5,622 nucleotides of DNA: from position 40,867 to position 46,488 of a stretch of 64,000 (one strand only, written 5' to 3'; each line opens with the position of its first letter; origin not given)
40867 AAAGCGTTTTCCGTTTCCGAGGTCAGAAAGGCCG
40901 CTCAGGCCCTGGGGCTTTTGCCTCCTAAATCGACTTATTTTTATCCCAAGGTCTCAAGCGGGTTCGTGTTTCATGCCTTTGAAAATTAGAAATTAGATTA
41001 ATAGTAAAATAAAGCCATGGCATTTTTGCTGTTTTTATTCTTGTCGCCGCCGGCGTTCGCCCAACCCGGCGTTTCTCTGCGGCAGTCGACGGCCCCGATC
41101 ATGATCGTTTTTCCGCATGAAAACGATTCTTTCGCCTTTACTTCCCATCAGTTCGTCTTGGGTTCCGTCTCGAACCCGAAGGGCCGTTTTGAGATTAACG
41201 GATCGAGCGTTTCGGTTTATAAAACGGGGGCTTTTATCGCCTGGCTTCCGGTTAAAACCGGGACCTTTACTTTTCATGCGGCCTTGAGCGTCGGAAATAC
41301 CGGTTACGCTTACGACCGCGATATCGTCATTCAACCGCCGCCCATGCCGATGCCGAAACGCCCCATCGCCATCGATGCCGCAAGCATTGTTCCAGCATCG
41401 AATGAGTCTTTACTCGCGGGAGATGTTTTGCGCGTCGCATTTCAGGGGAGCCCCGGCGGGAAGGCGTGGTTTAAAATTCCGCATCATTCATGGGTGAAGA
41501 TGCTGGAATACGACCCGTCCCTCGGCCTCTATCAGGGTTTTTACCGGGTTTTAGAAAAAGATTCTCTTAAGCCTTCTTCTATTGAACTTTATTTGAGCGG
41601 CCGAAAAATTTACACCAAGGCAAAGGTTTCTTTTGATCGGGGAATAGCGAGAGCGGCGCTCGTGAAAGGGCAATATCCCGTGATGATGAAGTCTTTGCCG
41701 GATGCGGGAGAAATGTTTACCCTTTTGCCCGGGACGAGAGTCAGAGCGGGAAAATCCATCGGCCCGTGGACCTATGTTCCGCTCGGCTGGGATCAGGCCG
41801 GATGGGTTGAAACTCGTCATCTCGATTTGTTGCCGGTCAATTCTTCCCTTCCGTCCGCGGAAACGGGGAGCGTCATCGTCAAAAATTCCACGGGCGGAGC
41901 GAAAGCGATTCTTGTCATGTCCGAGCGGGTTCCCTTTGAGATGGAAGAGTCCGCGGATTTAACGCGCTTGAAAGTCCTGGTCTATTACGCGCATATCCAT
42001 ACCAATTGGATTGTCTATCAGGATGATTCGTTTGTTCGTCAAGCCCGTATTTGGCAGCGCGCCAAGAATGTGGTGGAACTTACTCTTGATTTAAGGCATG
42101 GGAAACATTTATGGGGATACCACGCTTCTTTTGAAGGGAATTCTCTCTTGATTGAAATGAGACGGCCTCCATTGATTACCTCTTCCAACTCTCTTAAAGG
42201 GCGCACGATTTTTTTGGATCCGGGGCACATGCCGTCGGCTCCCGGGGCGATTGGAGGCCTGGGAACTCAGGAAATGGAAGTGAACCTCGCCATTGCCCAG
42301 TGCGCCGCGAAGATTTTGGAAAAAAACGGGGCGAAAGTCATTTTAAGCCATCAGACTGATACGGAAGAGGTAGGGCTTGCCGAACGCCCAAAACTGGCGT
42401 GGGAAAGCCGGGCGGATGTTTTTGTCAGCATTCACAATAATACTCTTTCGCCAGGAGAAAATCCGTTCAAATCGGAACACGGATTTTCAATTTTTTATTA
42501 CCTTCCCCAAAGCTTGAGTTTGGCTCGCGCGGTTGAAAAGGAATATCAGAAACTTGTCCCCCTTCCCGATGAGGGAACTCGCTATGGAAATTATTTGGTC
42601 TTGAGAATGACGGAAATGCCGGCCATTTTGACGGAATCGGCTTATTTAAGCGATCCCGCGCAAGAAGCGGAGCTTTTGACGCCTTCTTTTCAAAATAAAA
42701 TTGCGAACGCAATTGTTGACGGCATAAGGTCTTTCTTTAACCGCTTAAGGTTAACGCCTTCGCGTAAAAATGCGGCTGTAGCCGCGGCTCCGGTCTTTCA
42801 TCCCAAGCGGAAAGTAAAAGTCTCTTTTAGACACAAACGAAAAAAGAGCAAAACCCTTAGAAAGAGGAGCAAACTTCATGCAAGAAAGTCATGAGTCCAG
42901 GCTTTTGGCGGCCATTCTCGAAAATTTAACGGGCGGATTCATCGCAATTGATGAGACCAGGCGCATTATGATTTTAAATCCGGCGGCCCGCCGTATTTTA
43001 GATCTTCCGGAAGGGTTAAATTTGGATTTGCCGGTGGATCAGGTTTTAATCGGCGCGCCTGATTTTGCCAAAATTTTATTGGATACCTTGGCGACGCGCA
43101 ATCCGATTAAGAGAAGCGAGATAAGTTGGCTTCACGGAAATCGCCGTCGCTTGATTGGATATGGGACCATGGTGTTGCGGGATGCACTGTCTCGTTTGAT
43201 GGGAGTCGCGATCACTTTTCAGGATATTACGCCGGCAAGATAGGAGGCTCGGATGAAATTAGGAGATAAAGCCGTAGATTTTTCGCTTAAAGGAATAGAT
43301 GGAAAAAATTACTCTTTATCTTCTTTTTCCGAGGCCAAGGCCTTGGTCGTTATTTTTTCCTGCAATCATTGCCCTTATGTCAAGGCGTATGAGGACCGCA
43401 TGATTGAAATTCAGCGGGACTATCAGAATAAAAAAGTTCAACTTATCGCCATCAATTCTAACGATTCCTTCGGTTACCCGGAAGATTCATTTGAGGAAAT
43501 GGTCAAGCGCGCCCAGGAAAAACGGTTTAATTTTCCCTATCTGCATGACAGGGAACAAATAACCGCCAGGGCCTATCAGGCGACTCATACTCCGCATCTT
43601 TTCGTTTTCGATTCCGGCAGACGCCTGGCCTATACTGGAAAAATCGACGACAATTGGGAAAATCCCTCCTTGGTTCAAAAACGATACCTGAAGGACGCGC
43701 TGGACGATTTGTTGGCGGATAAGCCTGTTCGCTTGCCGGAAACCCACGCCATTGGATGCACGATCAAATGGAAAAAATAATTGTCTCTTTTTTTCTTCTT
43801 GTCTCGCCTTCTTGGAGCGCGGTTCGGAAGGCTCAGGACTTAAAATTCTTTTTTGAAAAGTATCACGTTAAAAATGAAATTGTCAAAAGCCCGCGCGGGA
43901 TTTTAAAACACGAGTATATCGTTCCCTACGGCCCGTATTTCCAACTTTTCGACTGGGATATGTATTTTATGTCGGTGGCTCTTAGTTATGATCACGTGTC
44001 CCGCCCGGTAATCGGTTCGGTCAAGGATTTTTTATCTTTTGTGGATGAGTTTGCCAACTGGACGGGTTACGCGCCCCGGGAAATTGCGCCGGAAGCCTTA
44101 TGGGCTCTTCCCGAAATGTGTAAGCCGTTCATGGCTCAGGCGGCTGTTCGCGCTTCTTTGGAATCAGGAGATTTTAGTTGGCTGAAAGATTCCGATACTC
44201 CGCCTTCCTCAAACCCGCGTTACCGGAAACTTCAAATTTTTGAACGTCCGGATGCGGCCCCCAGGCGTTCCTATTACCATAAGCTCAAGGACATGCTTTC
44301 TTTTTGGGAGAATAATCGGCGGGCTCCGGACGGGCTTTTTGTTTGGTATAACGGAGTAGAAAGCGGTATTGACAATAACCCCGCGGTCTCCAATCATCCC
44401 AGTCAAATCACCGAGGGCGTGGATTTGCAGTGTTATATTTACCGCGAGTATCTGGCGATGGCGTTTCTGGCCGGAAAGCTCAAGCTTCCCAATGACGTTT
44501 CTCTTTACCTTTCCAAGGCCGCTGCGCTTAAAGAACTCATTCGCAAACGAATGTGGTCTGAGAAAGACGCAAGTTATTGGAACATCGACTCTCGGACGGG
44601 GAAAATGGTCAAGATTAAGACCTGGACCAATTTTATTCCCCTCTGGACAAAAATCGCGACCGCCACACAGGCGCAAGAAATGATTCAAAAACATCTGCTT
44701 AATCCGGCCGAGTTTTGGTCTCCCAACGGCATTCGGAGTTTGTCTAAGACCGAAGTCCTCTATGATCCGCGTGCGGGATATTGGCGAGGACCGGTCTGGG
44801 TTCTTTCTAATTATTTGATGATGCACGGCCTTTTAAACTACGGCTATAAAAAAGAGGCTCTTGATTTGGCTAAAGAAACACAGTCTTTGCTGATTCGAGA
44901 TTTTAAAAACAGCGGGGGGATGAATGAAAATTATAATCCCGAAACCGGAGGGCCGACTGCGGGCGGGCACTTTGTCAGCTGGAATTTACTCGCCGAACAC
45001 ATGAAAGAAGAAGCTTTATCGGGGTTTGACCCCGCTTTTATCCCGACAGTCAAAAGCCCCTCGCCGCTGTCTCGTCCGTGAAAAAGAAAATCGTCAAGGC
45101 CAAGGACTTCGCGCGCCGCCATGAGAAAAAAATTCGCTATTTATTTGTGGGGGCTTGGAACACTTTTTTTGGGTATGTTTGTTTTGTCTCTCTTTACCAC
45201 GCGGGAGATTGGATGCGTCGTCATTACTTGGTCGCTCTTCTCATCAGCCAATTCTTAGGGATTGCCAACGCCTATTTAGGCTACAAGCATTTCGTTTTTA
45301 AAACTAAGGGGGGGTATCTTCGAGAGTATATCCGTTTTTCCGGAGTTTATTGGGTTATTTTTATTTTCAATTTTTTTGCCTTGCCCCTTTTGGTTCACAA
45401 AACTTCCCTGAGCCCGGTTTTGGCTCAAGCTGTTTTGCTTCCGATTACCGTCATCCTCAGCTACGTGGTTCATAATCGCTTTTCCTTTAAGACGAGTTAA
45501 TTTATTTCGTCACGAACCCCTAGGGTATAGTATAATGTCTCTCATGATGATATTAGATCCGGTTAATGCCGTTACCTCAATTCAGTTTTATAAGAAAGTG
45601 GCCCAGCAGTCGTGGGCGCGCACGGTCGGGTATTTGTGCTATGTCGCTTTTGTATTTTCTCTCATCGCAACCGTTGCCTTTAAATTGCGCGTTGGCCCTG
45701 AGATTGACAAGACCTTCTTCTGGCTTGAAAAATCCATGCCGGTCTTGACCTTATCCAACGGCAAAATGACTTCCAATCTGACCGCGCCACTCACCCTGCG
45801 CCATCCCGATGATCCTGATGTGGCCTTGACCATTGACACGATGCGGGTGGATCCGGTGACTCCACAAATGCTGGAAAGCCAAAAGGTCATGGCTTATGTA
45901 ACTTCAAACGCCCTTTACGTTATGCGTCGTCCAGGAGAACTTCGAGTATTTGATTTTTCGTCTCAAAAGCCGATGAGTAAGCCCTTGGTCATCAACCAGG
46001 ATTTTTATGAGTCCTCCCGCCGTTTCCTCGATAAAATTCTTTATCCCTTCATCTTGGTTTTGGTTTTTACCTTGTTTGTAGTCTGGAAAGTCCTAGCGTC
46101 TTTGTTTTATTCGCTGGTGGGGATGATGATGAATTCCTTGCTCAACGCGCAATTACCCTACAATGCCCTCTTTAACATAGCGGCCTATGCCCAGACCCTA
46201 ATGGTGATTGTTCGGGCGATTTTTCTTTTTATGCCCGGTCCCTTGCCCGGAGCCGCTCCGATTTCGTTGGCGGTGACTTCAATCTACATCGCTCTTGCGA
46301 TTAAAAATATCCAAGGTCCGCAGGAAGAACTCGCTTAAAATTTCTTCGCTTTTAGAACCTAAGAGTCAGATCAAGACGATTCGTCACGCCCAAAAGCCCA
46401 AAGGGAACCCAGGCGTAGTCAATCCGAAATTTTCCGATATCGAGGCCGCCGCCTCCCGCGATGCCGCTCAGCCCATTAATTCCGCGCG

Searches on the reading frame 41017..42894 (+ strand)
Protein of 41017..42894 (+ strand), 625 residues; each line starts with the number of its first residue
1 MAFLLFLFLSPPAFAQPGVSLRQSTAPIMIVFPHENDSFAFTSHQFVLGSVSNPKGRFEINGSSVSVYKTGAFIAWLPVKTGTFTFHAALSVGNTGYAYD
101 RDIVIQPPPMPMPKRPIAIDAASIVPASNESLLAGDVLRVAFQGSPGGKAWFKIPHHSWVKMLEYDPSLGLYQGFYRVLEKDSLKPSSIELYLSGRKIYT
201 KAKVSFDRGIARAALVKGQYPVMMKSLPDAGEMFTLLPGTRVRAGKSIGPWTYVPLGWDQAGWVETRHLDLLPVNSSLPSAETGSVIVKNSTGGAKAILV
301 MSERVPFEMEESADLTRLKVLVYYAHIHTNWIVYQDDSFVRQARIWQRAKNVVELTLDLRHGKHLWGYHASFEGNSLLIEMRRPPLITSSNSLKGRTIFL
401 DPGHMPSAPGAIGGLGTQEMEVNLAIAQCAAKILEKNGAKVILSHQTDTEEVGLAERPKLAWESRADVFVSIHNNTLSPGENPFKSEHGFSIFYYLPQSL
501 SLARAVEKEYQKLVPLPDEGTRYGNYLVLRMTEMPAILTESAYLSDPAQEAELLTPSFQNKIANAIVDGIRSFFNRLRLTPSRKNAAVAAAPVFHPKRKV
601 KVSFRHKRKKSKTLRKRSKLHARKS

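Call 43: search_protein_families(library=pfam, proteins=[window:41017-42894:+], max_evalue=0.01)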
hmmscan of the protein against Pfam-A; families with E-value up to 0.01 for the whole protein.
window:41017-42894:+ (625 aa): 1 family
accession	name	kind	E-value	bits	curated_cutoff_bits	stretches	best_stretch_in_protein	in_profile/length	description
PF01520.23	Amidase_3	-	9.6e-42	143.4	27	1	398-571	1-173/174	N-acetylmuramoyl-L-alanine amidase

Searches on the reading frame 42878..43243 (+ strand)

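Call 27: search_protein_families(library=pfam, proteins=[window:42878-43243:+], max_evalue=0.001)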
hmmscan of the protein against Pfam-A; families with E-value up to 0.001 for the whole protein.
window:42878-43243:+ (121 aa): 3 families
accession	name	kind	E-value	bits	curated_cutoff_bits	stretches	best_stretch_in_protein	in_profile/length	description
PF00989.32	PAS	-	2.9e-09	37.4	22.6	1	10-117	3-113/113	PAS fold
PF12860.13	PAS_7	-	3.4e-05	24.4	27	0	14-48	1-35/115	PAS fold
PF13596.12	PAS_10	-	0.00029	21.9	22.1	1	10-118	1-106/106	PAS domain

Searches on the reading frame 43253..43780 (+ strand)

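Call 27: search_protein_families(library=pfam, proteins=[window:43253-43780:+], max_evalue=0.001)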
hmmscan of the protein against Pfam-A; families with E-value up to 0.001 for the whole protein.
window:43253-43780:+ (175 aa): 6 families
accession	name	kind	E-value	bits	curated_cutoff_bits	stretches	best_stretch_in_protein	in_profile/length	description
PF00578.27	AhpC-TSA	-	8.9e-20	71.3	26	1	4-127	2-123/124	AhpC/TSA family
PF08534.16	Redoxin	-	1.2e-16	61.2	26.6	1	3-139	2-143/148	Redoxin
PF13905.12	Thioredoxin_8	-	1.5e-08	35.3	27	1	29-123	2-92/94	Thioredoxin-like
PF13098.12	Thioredoxin_2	-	7.3e-06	26.7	27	1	27-129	4-93/104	Thioredoxin-like domain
PF20029.6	DUF6436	-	5.4e-05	23.4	27.3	0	28-170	20-130/133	Domain of unknown function (DUF6436)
PF00255.25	GSHPx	-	0.00059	19.8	27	1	9-93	3-84/108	Glutathione peroxidase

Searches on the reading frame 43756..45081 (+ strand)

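Call 43: search_protein_families(library=pfam, proteins=[window:43756-45081:+], max_evalue=0.01)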
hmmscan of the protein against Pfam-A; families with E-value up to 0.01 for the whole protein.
window:43756-45081:+ (441 aa): 3 families
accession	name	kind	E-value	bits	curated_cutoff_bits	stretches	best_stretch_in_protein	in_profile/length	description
PF22422.2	MGH1-like_GH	-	9.4e-40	137.7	27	1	165-406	82-353/356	Mannosylglycerate hydrolase MGH1-like glycoside hydrolase domain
PF03200.22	Glyco_hydro_63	-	4.8e-23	82.2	22.4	1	200-412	231-485/492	Glycosyl hydrolase family 63 C-terminal domain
PF01204.24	Trehalase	-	4.3e-22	79.1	21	1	213-405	299-488/512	Trehalase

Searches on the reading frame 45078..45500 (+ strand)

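Call 27: search_protein_families(library=pfam, proteins=[window:45078-45500:+], max_evalue=0.001)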
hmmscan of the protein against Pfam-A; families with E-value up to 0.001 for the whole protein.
window:45078-45500:+ (140 aa): 1 family
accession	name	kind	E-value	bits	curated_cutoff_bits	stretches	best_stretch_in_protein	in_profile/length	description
PF04138.20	GtrA_DPMS_TM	-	5.7e-17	62.4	26.1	1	20-137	1-117/117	GtrA/DPMS, transmembrane domain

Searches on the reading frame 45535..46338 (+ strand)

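Call 43: search_protein_families(library=pfam, proteins=[window:45535-46338:+], max_evalue=0.01)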
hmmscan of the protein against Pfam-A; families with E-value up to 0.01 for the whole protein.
window:45535-46338:+ (267 aa): 2 families
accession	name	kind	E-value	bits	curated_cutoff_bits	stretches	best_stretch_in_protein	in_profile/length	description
PF06691.16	DUF1189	-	1.5e-29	103.6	28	1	11-256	6-244/244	Protein of unknown function (DUF1189)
PF04893.22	Yip1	-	0.00021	21.6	28.6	1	166-256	55-144/173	Yip1 domain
